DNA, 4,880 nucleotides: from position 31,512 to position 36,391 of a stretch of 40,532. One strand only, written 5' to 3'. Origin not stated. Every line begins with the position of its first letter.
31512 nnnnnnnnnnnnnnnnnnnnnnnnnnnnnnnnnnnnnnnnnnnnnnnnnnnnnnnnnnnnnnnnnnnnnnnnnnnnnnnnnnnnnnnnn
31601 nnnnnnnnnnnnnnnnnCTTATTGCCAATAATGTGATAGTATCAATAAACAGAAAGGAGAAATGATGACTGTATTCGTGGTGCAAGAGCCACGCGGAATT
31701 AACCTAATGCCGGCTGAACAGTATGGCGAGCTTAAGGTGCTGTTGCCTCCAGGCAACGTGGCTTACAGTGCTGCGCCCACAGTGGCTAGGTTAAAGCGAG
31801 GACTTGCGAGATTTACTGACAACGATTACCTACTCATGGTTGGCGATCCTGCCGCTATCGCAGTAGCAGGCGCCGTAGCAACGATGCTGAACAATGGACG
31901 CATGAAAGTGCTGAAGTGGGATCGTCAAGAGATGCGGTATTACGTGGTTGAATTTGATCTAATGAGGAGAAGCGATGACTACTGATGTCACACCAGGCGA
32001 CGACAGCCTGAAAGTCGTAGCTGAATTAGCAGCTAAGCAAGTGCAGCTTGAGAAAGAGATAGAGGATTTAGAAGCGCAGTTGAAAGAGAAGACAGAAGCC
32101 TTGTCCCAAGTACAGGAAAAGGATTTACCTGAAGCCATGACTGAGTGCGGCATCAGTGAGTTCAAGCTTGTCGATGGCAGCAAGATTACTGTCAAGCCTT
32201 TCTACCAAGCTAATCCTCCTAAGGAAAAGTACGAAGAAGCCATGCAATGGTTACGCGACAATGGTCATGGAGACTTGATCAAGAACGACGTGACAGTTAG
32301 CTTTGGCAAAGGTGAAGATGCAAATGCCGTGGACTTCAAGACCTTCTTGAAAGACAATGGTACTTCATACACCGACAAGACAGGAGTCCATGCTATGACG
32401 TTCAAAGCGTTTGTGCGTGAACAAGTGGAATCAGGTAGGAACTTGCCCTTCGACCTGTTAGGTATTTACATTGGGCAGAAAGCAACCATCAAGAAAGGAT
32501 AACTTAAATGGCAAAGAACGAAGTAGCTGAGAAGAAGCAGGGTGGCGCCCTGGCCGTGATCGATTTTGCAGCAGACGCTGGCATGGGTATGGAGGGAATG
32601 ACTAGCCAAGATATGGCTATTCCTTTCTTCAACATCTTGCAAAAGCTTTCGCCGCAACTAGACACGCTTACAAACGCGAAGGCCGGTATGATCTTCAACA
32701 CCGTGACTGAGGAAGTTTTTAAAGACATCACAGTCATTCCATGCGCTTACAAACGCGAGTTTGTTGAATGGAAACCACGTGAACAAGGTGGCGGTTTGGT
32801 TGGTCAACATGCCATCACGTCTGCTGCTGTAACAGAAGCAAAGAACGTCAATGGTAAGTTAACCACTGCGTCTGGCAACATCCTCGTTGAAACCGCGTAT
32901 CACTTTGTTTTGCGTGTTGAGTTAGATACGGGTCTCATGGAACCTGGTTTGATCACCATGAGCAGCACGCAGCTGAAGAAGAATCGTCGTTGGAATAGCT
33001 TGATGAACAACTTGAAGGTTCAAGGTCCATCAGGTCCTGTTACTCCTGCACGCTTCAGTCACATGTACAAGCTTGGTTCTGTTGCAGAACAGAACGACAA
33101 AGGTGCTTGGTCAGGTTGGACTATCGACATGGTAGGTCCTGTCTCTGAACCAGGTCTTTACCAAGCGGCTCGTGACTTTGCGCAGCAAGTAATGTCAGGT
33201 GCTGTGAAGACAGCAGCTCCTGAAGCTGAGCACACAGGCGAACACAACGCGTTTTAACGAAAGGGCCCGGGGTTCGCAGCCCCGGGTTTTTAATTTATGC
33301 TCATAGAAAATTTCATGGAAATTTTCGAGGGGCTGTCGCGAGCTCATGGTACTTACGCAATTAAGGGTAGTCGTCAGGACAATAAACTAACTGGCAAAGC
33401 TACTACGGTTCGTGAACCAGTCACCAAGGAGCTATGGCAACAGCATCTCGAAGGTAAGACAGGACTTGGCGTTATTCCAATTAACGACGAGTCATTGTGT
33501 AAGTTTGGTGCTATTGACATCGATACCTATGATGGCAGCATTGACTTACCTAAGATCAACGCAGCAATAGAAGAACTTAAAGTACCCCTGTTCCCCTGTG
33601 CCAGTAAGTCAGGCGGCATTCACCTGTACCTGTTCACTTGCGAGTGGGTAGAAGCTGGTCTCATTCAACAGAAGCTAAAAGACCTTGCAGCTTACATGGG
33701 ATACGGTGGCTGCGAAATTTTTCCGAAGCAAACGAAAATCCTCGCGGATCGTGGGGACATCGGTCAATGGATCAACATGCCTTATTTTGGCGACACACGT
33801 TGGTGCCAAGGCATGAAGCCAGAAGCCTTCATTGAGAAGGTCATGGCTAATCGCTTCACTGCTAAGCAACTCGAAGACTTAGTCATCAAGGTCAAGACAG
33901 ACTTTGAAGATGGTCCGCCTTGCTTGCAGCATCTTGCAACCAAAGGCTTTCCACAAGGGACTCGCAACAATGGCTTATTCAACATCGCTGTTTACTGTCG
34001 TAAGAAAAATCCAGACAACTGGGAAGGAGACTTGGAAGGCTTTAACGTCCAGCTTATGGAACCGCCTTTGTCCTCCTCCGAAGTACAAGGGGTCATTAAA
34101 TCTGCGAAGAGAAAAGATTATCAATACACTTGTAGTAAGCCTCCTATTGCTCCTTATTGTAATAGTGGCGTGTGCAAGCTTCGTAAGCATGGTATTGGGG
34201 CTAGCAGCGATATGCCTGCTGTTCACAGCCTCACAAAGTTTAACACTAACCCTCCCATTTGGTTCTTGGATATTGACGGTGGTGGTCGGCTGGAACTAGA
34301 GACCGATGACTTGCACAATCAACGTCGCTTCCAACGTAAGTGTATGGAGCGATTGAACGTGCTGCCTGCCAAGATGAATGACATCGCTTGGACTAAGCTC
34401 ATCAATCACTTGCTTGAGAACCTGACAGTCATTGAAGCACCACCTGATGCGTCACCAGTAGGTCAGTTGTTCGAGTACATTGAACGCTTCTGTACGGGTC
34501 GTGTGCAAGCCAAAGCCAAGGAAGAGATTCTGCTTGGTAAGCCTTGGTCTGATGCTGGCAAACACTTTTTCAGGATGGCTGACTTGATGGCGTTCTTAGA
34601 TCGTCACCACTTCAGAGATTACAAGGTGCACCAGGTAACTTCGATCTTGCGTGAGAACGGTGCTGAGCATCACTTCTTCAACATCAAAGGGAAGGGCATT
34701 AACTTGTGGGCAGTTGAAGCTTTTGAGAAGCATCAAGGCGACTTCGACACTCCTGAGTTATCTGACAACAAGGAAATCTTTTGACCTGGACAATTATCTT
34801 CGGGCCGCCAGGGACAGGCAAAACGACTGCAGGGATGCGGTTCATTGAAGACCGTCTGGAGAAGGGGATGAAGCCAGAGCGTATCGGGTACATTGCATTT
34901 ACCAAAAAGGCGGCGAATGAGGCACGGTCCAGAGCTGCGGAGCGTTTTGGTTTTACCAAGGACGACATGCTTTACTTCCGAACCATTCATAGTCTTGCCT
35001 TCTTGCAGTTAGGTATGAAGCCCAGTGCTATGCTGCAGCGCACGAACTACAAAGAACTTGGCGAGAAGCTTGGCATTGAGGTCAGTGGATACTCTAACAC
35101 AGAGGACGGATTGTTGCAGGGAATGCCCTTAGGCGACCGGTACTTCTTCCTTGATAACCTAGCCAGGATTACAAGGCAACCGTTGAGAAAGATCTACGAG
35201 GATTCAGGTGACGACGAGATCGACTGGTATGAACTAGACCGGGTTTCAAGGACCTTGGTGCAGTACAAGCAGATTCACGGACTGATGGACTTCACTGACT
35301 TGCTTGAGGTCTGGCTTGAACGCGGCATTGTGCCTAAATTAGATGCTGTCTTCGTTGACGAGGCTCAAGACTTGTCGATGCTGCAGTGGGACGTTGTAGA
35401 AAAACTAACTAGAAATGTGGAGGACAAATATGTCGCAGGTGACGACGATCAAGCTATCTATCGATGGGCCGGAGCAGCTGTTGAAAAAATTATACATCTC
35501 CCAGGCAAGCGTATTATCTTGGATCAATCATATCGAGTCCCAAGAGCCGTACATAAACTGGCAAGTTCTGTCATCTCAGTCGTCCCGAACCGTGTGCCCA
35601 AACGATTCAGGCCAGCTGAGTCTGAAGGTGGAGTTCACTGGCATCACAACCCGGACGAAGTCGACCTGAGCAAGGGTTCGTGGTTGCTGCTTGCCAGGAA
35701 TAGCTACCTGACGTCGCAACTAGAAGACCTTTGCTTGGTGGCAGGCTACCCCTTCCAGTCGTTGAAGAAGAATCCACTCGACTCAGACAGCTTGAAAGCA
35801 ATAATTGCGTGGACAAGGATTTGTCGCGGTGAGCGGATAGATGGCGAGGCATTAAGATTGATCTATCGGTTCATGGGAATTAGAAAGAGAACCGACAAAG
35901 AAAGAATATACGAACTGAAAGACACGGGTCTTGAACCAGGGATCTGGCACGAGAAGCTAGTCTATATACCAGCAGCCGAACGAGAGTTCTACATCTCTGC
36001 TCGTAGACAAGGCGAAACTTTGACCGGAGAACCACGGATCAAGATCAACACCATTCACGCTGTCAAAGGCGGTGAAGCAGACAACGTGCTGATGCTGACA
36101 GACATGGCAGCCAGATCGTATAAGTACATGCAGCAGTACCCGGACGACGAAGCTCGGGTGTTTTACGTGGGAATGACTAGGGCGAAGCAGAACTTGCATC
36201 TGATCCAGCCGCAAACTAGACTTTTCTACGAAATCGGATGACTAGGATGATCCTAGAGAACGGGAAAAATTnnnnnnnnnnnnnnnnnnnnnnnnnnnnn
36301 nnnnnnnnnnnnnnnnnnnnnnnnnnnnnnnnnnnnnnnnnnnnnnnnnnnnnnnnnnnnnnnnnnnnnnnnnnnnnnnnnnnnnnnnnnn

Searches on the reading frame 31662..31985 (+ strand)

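Call 85: search_protein_families(library=pfam, proteins=[window:31662-31985:+], max_evalue=0.01)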
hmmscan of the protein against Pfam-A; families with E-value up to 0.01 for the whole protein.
window:31662-31985:+ (107 aa): 1 family
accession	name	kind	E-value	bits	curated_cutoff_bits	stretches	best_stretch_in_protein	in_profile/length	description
PF23992.1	Pam3_gp32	-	1.6e-27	96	27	1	2-99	1-107/108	Phage Pam3 gp32-like protein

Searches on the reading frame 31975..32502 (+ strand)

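Call 13: search_protein_families(library=phrogs, proteins=[window:31975-32502:+], max_evalue=0.00001)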
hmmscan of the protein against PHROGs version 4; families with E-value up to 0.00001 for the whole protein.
window:31975-32502:+ (175 aa): 1 family
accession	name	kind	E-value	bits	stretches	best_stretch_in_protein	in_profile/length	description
phrog_2378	-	unknown function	5.1e-49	167.6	1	10-174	23-186/189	-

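Call 58: search_protein_families(library=pfam, proteins=[window:31975-32502:+], max_evalue=0.01)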
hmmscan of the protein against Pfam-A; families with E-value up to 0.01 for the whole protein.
window:31975-32502:+ (175 aa): 2 families
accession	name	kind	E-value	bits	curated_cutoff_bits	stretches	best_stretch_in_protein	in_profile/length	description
PF23984.1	DUF7307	-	1e-36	126.2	27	1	15-174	2-129/129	Pam3 gp33-like protein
PF07334.18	IFP_35_N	-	0.0043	17.5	23.2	1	14-53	1-38/76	Interferon-induced 35 kDa protein (IFP 35) N-terminus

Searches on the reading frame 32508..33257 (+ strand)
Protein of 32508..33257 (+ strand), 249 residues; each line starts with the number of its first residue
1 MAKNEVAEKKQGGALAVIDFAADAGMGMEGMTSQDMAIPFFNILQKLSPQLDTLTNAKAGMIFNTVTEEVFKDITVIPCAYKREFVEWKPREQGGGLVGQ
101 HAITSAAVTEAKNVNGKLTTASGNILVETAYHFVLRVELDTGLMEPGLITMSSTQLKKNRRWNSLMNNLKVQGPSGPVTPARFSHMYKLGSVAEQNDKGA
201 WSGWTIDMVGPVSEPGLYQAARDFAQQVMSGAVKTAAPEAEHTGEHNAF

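Call 13: search_protein_families(library=phrogs, proteins=[window:32508-33257:+], max_evalue=0.00001)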
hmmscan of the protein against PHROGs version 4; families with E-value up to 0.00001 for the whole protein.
window:32508-33257:+ (249 aa): 1 family
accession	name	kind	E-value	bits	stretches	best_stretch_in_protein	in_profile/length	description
phrog_2402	-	unknown function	1.9e-73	248.5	1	2-242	14-274/292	-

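Call 58: search_protein_families(library=pfam, proteins=[window:32508-33257:+], max_evalue=0.01)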
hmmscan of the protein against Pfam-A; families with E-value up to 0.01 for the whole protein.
window:32508-33257:+ (249 aa): 1 family
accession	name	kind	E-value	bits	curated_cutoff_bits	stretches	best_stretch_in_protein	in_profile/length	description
PF23977.1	Pam3_Gp34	-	2.2e-69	234.3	27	1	14-234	6-235/235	Pam3 phage gp34-like protein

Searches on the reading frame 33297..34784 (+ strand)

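Call 13: search_protein_families(library=phrogs, proteins=[window:33297-34784:+], max_evalue=0.00001)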
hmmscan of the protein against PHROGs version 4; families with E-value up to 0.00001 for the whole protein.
window:33297-34784:+ (495 aa): 1 family
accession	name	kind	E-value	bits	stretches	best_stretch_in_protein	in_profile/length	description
phrog_21866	-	DNA, RNA and nucleotide metabolism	1.7e-93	315.8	1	3-474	4-520/538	primase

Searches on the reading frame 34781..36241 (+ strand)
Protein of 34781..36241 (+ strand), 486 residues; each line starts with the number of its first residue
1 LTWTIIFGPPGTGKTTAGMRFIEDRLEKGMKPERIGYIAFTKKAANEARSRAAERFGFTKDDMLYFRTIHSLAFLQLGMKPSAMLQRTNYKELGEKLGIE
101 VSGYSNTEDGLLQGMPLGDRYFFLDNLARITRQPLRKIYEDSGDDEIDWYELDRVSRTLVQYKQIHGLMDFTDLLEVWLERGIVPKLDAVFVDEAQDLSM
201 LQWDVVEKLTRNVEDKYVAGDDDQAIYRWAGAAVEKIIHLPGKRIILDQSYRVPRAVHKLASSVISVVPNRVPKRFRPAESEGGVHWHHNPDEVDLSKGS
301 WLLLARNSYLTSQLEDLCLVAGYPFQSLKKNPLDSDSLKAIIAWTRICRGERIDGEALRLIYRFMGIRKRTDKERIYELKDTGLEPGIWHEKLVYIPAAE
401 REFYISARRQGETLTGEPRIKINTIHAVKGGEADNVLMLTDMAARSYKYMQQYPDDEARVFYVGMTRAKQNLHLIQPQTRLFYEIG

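Call 13: search_protein_families(library=phrogs, proteins=[window:34781-36241:+], max_evalue=0.00001)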
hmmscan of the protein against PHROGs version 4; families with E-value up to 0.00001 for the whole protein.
window:34781-36241:+ (486 aa): 2 families
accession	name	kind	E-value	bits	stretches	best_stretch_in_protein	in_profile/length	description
phrog_1967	-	DNA, RNA and nucleotide metabolism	7.1e-76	257.4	1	5-481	170-673/776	DNA helicase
phrog_325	-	DNA, RNA and nucleotide metabolism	1.2e-10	41.4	1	4-77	493-554/986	Dda-like helicase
